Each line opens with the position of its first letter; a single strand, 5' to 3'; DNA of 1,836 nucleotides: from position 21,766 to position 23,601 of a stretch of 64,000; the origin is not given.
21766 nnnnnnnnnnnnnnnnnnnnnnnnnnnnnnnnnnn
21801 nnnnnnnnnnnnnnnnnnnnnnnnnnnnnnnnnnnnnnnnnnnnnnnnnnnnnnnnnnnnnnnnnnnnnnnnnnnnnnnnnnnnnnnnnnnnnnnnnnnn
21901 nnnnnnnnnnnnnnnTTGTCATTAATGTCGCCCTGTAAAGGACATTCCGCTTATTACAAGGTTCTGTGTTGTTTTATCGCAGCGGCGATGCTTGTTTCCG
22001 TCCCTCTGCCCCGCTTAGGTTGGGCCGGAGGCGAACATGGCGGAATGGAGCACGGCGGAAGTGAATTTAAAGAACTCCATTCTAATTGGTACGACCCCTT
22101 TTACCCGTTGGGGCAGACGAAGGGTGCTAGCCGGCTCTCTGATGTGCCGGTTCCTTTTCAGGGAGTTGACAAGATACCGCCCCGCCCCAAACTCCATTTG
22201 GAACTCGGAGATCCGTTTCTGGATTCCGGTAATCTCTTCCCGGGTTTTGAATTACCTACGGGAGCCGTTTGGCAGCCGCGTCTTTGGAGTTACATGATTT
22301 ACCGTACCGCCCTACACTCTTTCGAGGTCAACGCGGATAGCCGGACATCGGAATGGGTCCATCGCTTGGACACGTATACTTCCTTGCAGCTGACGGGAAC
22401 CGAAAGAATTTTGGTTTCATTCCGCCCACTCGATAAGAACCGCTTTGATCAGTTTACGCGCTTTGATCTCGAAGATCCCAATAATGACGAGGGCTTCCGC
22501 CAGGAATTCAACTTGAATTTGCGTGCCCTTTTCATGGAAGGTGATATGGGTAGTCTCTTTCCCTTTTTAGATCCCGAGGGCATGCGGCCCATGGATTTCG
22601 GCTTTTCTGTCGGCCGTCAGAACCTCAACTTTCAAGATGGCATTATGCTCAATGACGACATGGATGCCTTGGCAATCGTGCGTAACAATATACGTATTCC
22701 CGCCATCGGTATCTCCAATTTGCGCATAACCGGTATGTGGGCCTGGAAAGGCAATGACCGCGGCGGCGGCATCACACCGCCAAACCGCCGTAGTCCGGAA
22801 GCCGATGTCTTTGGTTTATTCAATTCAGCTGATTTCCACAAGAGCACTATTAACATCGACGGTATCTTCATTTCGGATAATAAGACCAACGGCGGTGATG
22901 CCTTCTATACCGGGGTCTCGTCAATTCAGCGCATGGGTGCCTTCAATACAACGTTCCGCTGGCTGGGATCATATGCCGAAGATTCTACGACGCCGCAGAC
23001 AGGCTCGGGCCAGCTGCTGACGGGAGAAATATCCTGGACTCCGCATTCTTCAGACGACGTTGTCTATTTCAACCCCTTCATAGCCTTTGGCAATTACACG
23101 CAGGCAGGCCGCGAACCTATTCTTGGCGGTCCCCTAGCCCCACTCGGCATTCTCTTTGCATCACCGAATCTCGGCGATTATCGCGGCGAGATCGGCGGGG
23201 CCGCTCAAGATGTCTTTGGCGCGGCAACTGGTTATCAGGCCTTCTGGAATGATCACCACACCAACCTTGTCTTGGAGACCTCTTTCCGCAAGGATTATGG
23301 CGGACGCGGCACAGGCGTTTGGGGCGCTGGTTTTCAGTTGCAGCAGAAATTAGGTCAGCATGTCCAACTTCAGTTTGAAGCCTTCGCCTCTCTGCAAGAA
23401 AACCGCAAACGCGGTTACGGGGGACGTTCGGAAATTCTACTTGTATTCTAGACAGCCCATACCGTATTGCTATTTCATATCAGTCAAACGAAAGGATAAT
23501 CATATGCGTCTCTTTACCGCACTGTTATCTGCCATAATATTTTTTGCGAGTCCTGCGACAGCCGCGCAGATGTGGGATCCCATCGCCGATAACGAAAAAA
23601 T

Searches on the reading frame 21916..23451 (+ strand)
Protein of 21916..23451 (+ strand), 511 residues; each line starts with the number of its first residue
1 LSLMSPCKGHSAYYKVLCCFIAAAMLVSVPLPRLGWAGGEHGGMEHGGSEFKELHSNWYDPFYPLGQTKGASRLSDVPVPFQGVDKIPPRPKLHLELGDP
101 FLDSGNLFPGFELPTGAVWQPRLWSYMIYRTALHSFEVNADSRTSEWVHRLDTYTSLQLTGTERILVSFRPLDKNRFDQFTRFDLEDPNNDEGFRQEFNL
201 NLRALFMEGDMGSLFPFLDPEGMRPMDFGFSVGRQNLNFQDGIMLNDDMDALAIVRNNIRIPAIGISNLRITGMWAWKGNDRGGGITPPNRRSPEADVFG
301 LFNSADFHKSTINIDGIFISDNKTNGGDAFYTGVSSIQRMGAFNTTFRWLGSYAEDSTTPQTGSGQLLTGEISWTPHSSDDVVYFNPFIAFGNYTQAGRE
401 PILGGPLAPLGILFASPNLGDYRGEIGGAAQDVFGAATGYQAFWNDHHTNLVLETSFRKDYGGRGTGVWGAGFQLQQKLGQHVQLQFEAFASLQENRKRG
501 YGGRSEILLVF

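Call 6: search_protein_families(library=pfam, proteins=[window:21916-23451:+])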
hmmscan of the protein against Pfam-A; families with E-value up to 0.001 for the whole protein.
window:21916-23451:+ (511 aa): 0 families

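Call 39: search_protein_families(library=ncbifam, proteins=[window:21925-23448:+], max_evalue=0.001)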
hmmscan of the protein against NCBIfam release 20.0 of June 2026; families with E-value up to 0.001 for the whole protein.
window:21925-23448:+ (508 aa): 0 families

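Call 57: find_encoding_contigs(protein=window:21925-23448:+, flank=3000, max_places=10)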
Protein window:21925-23448:+ (508 aa): 1 contig read that carries it; 1 place shown.
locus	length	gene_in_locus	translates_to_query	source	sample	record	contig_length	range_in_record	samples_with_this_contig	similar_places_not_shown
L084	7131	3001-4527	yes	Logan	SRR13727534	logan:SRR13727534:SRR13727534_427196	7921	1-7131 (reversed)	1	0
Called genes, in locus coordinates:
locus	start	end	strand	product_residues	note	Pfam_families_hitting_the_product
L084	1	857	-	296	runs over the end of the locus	PF00175:NAD_binding_1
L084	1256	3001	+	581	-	PF14522:Cytochrome_C7 (faint), PF14537:Cytochrom_c3_2 (faint), PF22113:Mtrc-MtrF_II-IV_dom (faint), PF13435:Cytochrome_C554 (weak)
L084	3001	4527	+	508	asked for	-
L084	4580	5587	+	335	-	PF13435:Cytochrome_C554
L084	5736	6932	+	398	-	PF07238:PilZ, PF21926:FeeM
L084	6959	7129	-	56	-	?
